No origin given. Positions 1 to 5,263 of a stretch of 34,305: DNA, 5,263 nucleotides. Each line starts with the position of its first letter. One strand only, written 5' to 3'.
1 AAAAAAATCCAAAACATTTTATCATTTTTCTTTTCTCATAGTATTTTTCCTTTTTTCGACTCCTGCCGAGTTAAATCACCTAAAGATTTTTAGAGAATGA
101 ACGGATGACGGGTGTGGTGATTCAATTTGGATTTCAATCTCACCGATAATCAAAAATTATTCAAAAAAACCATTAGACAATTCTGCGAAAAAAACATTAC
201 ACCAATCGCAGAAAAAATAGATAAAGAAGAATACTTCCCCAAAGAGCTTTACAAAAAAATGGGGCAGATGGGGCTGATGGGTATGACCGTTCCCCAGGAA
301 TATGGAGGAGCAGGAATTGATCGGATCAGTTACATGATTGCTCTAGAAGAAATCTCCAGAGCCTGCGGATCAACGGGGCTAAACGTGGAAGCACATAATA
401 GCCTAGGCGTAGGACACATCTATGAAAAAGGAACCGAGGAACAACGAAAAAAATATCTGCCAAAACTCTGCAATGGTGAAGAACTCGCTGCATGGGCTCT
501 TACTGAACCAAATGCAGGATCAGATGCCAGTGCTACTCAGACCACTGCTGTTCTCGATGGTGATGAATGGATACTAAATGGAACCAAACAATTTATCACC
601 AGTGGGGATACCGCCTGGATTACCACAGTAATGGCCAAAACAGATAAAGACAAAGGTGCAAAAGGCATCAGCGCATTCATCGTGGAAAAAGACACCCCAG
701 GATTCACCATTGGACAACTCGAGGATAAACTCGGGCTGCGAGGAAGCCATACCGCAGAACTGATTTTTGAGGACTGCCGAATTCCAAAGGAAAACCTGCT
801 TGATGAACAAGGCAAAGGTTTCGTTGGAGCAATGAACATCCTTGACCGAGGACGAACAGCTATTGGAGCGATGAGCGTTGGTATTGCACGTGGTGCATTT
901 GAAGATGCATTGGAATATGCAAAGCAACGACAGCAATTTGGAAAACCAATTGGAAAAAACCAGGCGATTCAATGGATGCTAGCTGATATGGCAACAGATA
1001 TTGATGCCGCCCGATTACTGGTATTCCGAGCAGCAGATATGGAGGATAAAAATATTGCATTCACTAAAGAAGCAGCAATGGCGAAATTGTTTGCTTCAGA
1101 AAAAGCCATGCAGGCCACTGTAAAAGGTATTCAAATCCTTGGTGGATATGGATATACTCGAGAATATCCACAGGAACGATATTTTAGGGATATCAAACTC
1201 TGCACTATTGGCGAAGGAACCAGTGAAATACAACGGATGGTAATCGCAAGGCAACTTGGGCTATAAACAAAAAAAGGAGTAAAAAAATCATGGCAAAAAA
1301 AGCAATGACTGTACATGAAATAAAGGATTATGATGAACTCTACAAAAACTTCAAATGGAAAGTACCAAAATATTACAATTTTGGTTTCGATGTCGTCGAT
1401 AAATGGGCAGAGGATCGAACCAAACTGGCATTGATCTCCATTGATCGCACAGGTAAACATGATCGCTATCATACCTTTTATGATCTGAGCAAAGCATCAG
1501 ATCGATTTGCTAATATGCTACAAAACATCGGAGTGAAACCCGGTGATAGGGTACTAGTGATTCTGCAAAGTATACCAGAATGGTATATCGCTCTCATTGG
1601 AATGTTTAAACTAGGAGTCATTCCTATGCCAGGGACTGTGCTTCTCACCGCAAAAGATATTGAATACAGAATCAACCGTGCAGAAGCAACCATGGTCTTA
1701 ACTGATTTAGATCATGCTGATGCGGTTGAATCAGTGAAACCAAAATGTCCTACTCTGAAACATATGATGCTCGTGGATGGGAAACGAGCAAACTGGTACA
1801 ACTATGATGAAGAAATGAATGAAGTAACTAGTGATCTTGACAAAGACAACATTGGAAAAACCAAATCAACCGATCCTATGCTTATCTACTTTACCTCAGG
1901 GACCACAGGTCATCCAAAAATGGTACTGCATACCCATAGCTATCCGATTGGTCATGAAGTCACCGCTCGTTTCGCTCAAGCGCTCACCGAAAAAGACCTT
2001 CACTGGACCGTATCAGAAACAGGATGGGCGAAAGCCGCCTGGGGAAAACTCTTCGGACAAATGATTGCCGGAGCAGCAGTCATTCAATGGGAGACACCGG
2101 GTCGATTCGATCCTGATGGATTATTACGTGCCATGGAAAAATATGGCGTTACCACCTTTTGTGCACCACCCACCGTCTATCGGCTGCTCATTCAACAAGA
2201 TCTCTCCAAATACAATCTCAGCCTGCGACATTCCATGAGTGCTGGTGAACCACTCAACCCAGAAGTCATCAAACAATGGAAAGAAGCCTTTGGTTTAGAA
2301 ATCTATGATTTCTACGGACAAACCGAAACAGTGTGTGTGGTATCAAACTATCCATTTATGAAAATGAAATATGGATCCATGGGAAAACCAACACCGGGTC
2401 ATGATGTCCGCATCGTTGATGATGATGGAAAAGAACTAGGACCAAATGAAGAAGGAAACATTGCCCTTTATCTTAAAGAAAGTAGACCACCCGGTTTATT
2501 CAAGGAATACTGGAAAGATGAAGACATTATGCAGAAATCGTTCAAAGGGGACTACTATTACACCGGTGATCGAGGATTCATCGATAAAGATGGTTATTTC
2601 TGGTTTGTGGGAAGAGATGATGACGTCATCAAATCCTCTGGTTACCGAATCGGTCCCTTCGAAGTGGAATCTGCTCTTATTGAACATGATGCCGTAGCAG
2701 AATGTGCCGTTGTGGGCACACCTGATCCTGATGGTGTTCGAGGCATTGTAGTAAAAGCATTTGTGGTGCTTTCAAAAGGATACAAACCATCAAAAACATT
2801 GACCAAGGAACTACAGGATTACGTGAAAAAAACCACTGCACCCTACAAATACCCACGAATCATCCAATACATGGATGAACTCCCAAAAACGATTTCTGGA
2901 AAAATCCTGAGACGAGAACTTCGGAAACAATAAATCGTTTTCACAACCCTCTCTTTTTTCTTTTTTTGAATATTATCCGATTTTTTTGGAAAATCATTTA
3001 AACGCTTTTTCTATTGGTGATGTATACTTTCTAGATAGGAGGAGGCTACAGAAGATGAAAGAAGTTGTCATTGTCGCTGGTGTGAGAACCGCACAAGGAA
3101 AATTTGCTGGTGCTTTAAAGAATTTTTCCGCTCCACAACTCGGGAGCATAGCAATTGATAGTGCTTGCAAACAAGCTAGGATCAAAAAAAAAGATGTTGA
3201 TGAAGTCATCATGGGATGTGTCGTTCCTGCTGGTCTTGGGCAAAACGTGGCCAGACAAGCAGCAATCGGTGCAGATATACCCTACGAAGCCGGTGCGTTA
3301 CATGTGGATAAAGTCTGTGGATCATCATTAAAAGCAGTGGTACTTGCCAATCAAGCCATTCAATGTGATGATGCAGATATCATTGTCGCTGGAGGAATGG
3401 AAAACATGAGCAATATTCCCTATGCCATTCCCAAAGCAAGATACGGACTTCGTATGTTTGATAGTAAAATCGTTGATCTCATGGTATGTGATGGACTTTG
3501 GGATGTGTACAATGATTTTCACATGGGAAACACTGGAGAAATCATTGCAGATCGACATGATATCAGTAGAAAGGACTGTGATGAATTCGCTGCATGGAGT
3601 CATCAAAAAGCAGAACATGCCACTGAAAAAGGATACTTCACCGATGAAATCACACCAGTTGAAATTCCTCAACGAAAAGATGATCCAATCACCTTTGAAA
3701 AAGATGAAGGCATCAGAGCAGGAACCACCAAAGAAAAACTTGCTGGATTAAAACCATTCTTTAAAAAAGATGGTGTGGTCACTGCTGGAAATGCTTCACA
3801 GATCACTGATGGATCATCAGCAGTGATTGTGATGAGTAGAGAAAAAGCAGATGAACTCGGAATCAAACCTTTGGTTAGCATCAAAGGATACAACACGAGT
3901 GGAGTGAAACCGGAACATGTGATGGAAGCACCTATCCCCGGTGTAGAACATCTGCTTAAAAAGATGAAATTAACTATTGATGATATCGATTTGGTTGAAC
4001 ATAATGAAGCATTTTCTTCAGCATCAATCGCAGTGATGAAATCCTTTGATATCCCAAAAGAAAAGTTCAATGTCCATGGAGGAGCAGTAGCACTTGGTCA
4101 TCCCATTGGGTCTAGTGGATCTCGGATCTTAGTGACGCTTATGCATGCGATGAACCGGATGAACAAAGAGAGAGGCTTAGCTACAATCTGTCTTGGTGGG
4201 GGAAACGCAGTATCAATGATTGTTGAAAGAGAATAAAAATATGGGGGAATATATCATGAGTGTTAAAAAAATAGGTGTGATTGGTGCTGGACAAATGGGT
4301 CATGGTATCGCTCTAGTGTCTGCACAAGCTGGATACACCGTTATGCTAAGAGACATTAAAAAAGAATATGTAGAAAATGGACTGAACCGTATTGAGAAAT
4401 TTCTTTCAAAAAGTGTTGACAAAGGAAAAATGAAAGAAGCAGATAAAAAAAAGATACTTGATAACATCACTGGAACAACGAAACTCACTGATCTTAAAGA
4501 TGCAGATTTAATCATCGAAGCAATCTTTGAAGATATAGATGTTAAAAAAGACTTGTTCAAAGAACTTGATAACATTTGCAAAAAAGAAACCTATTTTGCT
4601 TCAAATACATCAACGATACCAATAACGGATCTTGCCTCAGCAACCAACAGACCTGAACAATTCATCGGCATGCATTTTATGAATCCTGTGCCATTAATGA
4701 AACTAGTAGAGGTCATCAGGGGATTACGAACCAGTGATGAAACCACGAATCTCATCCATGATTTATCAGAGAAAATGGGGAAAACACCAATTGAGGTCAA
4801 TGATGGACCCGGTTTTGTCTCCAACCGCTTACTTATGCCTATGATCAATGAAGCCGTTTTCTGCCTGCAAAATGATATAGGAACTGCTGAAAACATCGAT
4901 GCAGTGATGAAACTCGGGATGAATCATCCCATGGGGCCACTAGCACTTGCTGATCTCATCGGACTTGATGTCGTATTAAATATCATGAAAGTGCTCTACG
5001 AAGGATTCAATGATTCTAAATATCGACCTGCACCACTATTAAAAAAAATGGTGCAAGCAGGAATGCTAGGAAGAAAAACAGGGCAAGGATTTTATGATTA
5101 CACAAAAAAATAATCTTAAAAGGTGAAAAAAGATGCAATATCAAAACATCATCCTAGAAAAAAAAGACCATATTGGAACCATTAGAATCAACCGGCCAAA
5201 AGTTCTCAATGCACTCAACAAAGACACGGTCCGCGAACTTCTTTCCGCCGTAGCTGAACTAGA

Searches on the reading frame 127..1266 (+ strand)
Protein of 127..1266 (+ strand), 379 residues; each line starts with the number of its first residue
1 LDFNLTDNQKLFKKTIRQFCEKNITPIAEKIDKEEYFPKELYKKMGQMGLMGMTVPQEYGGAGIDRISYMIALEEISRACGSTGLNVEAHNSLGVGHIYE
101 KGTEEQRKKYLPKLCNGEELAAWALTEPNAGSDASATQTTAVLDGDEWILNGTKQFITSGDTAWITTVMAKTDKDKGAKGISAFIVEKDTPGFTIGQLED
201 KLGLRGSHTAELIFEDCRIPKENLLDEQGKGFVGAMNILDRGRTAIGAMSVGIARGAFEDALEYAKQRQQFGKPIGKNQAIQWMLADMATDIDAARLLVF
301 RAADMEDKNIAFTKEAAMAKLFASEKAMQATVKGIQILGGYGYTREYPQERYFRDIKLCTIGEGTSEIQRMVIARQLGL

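Call 5: search_protein_families(library=pfam, proteins=[window:127-1266:+])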
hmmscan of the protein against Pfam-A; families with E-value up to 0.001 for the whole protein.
window:127-1266:+ (379 aa): 4 families
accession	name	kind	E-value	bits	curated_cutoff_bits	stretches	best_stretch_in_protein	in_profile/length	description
PF00441.29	Acyl-CoA_dh_1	-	5.3e-51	173.2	22.4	1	229-377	1-149/150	Acyl-CoA dehydrogenase, C-terminal domain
PF02771.21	Acyl-CoA_dh_N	-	7.1e-42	142.8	22.9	1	6-118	1-113/113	Acyl-CoA dehydrogenase, N-terminal domain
PF02770.24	Acyl-CoA_dh_M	-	1.6e-29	102.4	33.3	1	122-217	1-97/97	Acyl-CoA dehydrogenase, middle domain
PF08028.16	Acyl-CoA_dh_2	-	1.3e-24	87.4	22.7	1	245-361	2-128/134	Acyl-CoA dehydrogenase, C-terminal domain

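Call 45: search_protein_families(library=ncbifam, proteins=[window:127-1266:+], max_evalue=1e-10)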
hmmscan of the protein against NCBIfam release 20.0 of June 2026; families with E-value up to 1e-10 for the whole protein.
window:127-1266:+ (379 aa): 23 families
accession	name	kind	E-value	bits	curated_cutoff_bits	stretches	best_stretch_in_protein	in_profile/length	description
NF042972.1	AcrlCoAredClosAcrC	equivalog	2.9e-151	503.5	640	1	1-376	1-375/378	acryloyl-CoA reductase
NF043006.1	CyhCrbnylCoADH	equivalog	2e-109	366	650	1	6-376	5-374/380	cyclohexane-1-carbonyl-CoA dehydrogenase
NF058590.1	AcCoDHFadEBacil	equivalog_domain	3.1e-105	352.9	600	1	4-375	20-408/586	acyl-CoA dehydrogenase FadE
NF045552.1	GlutCoADH_Des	equivalog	1.2e-101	340.7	470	1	1-376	1-379/387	glutaryl-CoA dehydrogenase Acd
NF042439.1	SulpropCoADesulf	equivalog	6.5e-95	318.1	600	1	14-376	2-369/379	3-sulfinopropanoyl-CoA desulfinase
NF045652.1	ProlPCPDhRedW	equivalog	6.1e-84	282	650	1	12-379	7-375/376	L-prolyl-[peptidyl-carrier protein] dehydrogenase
NF053553.1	prodigi_MBC_PigA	equivalog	2.7e-82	276.9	500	1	1-379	1-381/381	prodigiosin MBC biosynthesis dehydrogenase PigA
NF008997.0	PRK12341.1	equivalog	8.8e-79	265.3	537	1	1-377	1-376/382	acyl-CoA dehydrogenase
TIGR03207.1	cyc_hxne_CoA_dh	equivalog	1.7e-71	240.9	575.35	1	7-376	3-370/372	cyclohexanecarboxyl-CoA dehydrogenase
NF002885.1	PRK03354.1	equivalog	6.2e-66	223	540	1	1-376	1-372/378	crotonobetainyl-CoA dehydrogenase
NF052270.1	Staph_DH_FadE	equivalog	4.4e-59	200.2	600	1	4-377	20-393/400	acyl-CoA dehydrogenase FadE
NF007000.1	PRK09463.1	subfamily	1.1e-39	136.5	600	1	31-343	67-398/726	acyl-CoA dehydrogenase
TIGR03203.1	pimD_small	equivalog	1.7e-36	126.1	652.7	1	2-367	1-366/378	pimeloyl-CoA dehydrogenase small subunit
NF009586.0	PRK13026.1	subfamily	2.1e-35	122.3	608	1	31-342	103-432/777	acyl-CoA dehydrogenase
NF049984.1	Rv1679_FadE16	equivalog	1.3e-34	120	600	1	28-361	16-349/371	Rv1679 family acyl-CoA dehydrogenase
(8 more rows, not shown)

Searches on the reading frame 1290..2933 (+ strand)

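Call 5: search_protein_families(library=pfam, proteins=[window:1290-2933:+])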
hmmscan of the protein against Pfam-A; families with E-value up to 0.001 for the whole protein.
window:1290-2933:+ (547 aa): 2 families
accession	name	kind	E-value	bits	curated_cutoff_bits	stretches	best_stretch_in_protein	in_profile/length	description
PF00501.34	AMP-binding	-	3.2e-73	247.2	29.9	1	42-408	8-384/384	AMP-binding enzyme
PF13193.12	AMP-binding_C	-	2.9e-22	79.8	24.5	1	458-538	1-76/76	AMP-binding enzyme C-terminal domain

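Call 46: search_protein_families(library=ncbifam, proteins=[window:1290-2933:+], max_evalue=1e-8)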
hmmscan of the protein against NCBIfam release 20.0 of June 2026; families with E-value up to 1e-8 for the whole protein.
window:1290-2933:+ (547 aa): 97 families (the best 25 are shown)
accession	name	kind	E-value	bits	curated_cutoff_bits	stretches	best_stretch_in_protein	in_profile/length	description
NF047394.1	AcylCoAsynMbcS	equivalog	4.2e-153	510.7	850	1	25-546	8-518/525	acyl-CoA synthetase MbcS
NF003313.0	PRK04319.1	equivalog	2.1e-139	465.4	729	1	12-545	26-558/574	acetate--CoA ligase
NF004837.0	PRK06187.1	subfamily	9e-99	331.1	476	1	55-547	33-521/531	long-chain-fatty-acid--CoA ligase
TIGR02188.1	Ac_CoA_lig_AcsA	equivalog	1.6e-94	317.4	724.95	1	17-546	44-603/629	acetate--CoA ligase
TIGR02262.1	benz_CoA_lig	subfamily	4.4e-94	316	375.25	1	29-546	3-507/508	benzoate-CoA ligase family protein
NF001208.0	PRK00174.1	subfamily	1.4e-91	307.8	657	1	5-546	48-618/649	acetate--CoA ligase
NF006182.0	PRK08316.1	subfamily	1.6e-77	261.2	663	1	57-547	33-516/523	fatty acyl-CoA synthetase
NF006181.0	PRK08314.1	subfamily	3.5e-73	246.8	705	1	58-546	47-552/563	long-chain-fatty-acid--CoA ligase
NF007815.0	PRK10524.1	equivalog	2.9e-71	240.9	955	1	21-545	44-600/629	propionate--CoA ligase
NF053567.1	HBDA_AROS1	equivalog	8.5e-70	235.6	1000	1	58-545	37-516/523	3-hydroxybenzoate--CoA ligase HbdA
NF005714.0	PRK07529.1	subfamily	1.8e-66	224.8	632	1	44-546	45-574/640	acyl-CoA synthetase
NF005676.0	PRK07470.1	equivalog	1.2e-65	222.1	774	1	57-546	42-527/544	acyl-CoA synthetase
NF005702.0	PRK07514.1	subfamily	1.2e-65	221.8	558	1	51-547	24-499/506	malonyl-CoA synthase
NF005947.1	PRK08008.1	equivalog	1.3e-63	215.4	651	1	43-544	21-517/518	crotonobetaine/carnitine-CoA ligase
NF004822.0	PRK06178.1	equivalog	2.6e-63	214.5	782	1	34-546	41-565/571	acyl-CoA synthetase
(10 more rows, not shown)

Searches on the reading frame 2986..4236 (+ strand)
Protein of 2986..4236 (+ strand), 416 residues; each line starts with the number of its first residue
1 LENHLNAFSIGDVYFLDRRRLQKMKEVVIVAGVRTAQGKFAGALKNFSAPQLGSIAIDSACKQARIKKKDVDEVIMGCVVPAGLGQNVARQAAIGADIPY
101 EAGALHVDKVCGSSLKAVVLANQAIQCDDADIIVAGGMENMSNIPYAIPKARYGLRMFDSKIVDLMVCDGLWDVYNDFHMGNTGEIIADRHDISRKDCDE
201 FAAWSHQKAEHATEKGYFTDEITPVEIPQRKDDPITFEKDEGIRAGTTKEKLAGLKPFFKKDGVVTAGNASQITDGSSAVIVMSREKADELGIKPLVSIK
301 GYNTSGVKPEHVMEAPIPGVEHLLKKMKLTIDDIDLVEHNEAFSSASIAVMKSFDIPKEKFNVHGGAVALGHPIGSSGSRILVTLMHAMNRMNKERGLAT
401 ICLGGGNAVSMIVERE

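Call 5: search_protein_families(library=pfam, proteins=[window:2986-4236:+])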
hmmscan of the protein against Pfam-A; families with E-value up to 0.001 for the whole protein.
window:2986-4236:+ (416 aa): 3 families
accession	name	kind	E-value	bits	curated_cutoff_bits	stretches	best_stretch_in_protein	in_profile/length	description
PF00108.29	Thiolase_N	-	3.7e-96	321.9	26.4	1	27-286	1-260/260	Thiolase, N-terminal domain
PF02803.24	Thiolase_C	-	3e-41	140.4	27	1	294-415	2-123/123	Thiolase, C-terminal domain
PF00109.32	ketoacyl-synt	-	5.1e-05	23.4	20.8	1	101-142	164-205/252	Beta-ketoacyl synthase, N-terminal domain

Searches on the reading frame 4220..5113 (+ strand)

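Call 5: search_protein_families(library=pfam, proteins=[window:4220-5113:+])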
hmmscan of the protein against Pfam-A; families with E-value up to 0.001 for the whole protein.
window:4220-5113:+ (297 aa): 4 families
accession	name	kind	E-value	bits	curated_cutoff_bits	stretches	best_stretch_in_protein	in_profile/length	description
PF02737.24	3HCDH_N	-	1e-69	234.5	22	1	17-195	1-179/180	3-hydroxyacyl-CoA dehydrogenase, NAD binding domain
PF00725.27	3HCDH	-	1.9e-37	128.1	22.1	1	198-294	1-97/97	3-hydroxyacyl-CoA dehydrogenase, C-terminal domain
PF03446.21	NAD_binding_2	-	6.5e-05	23.4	21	1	17-57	1-41/161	NAD binding domain of 6-phosphogluconate dehydrogenase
PF03807.23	F420_oxidored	-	0.00071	20.6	21.6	0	17-43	1-28/94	NADP oxidoreductase coenzyme F420-dependent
